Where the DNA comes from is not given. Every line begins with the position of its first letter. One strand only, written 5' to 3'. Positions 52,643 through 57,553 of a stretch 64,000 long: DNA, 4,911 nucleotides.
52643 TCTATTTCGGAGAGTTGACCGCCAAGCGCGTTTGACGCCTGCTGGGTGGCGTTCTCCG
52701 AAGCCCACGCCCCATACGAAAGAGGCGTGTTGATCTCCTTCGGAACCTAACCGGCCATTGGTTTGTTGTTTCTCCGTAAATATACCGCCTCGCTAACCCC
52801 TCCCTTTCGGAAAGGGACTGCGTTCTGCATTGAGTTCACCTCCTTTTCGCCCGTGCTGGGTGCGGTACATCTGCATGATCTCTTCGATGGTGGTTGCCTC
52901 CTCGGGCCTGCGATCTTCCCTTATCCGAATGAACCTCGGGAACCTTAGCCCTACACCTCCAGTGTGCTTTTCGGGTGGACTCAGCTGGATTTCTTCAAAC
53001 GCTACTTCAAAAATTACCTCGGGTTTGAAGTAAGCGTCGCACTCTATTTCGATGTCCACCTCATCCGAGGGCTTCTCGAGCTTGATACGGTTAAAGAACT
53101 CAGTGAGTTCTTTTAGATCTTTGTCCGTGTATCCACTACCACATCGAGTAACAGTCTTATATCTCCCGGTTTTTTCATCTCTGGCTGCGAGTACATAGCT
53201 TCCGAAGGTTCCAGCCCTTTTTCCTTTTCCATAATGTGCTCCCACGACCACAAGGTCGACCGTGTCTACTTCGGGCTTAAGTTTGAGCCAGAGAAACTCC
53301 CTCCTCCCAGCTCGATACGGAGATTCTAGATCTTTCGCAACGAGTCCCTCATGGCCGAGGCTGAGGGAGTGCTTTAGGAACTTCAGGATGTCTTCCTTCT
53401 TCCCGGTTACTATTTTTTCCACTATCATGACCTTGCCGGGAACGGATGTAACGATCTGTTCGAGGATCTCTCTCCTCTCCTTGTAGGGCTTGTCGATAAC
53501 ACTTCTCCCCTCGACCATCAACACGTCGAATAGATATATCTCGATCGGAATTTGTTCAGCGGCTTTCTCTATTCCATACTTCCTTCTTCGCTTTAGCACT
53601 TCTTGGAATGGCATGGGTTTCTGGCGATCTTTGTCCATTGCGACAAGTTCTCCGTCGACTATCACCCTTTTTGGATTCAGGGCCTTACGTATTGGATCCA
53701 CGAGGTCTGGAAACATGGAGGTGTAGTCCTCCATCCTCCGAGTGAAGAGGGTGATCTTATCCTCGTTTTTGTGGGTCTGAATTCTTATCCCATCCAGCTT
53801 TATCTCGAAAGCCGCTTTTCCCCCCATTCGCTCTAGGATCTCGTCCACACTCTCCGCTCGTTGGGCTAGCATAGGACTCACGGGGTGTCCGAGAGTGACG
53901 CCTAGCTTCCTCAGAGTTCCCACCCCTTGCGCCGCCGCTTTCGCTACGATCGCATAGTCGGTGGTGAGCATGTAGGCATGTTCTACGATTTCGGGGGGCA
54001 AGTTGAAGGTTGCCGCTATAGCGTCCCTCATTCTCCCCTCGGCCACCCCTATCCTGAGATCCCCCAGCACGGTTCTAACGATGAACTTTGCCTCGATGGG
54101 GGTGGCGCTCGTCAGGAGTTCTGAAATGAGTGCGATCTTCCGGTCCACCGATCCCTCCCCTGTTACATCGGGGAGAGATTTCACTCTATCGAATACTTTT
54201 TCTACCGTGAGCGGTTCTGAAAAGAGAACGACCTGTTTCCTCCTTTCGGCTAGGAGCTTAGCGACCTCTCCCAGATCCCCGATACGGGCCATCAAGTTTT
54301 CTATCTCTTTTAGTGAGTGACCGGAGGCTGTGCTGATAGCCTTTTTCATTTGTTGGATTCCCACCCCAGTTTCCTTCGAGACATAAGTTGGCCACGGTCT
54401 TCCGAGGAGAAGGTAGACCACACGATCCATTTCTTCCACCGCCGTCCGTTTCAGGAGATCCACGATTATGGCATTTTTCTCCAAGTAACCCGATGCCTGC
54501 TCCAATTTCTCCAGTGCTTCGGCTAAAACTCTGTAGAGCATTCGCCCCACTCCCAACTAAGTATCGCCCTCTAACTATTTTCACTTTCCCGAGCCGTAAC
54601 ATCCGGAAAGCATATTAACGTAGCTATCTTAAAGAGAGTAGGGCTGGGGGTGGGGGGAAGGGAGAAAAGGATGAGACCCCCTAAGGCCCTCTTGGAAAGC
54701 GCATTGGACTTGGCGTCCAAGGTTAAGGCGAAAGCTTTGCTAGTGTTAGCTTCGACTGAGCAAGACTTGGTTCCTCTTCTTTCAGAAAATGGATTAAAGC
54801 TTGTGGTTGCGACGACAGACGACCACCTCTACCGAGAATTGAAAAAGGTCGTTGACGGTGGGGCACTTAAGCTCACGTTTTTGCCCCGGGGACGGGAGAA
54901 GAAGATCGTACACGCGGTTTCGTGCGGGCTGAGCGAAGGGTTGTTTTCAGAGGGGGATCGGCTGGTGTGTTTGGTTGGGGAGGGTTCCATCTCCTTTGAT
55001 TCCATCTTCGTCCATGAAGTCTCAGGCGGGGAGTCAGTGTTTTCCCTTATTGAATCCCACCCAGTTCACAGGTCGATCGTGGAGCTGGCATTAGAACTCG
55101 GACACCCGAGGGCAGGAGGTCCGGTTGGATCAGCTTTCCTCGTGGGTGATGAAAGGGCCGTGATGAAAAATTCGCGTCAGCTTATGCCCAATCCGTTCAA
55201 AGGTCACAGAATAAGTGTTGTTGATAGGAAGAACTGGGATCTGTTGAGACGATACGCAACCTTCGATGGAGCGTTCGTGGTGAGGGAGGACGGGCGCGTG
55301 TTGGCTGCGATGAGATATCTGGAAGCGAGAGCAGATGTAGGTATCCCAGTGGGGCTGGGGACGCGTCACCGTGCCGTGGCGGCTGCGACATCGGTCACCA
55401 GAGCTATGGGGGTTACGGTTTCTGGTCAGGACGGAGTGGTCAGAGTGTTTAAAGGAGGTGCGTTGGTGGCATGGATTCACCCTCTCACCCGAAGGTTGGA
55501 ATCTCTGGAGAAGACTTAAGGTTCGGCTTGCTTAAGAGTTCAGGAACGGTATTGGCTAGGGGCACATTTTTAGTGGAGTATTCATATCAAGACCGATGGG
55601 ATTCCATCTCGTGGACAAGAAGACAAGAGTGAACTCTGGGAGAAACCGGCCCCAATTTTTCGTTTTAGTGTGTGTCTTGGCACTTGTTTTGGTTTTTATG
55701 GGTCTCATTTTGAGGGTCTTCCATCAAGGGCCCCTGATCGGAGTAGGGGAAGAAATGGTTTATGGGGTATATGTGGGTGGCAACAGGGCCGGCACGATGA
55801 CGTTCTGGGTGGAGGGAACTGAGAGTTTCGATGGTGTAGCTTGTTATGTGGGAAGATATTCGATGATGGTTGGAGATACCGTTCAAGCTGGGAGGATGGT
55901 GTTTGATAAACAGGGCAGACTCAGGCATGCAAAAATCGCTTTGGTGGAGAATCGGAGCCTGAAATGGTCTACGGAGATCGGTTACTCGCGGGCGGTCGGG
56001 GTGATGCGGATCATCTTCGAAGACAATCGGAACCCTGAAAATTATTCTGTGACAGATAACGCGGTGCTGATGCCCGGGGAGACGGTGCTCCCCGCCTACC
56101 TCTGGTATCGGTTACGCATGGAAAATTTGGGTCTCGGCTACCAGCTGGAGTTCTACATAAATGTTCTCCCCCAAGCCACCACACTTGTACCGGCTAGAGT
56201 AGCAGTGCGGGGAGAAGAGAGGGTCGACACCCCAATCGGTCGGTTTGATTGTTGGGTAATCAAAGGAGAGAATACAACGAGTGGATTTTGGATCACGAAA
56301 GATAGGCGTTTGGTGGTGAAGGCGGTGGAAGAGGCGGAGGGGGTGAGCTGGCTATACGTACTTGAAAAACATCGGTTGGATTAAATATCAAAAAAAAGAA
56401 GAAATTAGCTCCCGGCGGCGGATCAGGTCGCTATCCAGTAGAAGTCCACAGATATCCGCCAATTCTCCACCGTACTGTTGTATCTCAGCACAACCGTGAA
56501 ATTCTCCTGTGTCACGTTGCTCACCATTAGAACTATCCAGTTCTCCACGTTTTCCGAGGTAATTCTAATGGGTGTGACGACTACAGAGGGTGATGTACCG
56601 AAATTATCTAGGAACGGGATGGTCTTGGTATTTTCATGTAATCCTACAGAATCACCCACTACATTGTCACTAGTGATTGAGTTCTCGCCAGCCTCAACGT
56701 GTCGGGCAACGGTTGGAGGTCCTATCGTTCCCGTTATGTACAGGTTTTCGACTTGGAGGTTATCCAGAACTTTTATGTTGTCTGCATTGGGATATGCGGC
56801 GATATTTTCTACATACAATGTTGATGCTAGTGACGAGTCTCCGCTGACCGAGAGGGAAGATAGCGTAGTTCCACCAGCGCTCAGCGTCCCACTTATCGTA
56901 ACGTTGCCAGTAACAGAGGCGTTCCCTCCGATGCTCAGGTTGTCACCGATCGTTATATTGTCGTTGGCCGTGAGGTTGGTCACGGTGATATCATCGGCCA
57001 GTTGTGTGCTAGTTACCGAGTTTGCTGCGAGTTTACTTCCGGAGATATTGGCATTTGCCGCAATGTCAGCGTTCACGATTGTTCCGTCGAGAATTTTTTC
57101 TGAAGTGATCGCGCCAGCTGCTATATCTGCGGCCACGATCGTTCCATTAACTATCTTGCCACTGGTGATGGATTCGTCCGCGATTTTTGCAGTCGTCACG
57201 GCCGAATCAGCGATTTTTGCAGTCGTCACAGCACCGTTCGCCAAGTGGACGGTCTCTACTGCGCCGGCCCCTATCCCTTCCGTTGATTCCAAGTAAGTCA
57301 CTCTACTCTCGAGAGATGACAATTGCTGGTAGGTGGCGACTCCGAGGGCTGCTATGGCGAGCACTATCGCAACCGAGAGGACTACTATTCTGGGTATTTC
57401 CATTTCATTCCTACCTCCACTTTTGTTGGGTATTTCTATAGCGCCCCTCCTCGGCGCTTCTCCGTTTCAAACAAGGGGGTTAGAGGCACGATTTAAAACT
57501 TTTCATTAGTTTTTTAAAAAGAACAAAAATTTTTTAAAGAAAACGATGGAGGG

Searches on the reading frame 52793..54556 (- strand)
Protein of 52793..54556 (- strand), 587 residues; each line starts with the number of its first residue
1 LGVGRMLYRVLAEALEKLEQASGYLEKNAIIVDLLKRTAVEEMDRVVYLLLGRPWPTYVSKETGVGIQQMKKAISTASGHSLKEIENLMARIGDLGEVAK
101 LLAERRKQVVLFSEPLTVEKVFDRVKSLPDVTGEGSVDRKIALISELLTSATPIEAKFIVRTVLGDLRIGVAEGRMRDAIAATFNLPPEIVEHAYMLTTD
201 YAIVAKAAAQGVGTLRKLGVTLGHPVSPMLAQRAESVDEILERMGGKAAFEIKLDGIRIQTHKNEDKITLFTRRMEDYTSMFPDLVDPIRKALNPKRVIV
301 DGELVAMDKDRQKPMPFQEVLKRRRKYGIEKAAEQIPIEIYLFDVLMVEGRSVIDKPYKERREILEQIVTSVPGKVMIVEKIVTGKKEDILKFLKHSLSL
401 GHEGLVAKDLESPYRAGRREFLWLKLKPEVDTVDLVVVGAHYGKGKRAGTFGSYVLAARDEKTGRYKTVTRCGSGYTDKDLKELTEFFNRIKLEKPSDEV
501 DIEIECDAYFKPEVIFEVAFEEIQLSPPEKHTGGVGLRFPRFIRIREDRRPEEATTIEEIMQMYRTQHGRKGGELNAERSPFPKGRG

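Call 29: search_protein_families(library=pfam, proteins=[window:52793-54556:-], max_evalue=0.00001)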
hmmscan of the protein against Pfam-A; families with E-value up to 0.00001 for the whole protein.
window:52793-54556:- (587 aa): 4 families
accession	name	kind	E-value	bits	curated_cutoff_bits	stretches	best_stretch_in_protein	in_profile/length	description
PF01068.26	DNA_ligase_A_M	-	8e-62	209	26.2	1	228-427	1-204/204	ATP dependent DNA ligase domain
PF04675.19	DNA_ligase_A_N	-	1.8e-39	136.1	24.6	1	8-181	2-174/174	DNA ligase N terminus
PF04679.21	DNA_ligase_A_C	-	1.1e-20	74.3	27.5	1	447-549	1-94/94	ATP dependent DNA ligase C terminal region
PF09414.15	RNA_ligase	-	7.5e-07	29.9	27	1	250-413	5-161/171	RNA ligase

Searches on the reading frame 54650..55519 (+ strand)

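Call 31: search_protein_families(library=pfam, proteins=[window:54650-55519:+], max_evalue=0.0001)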
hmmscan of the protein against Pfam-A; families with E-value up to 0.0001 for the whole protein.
window:54650-55519:+ (289 aa): 2 families
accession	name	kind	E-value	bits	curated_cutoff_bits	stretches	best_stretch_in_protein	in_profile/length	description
PF02457.21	DAC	-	2.2e-15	56.7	27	1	187-271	31-118/119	DisA bacterial checkpoint controller nucleotide-binding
PF21755.2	DacZ_P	-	8.8e-05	22.6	27.4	0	12-119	3-112/125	Probable sensor domain DacZ_P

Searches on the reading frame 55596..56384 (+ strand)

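Call 31: search_protein_families(library=pfam, proteins=[window:55596-56384:+], max_evalue=0.0001)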
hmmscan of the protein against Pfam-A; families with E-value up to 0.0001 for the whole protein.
window:55596-56384:+ (262 aa): 1 family
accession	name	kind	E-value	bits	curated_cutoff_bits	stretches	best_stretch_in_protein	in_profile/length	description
PF11306.15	DUF3108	-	4.4e-07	30.4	26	1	126-241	77-193/209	Protein of unknown function (DUF3108)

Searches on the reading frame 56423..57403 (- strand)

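Call 31: search_protein_families(library=pfam, proteins=[window:56423-57403:-], max_evalue=0.0001)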
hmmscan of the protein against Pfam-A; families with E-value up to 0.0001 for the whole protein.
window:56423-57403:- (326 aa): 1 family
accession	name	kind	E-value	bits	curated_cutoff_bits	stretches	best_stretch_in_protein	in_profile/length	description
PF09458.16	H_lectin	-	7.8e-05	23.2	24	1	259-325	1-66/67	H-type lectin domain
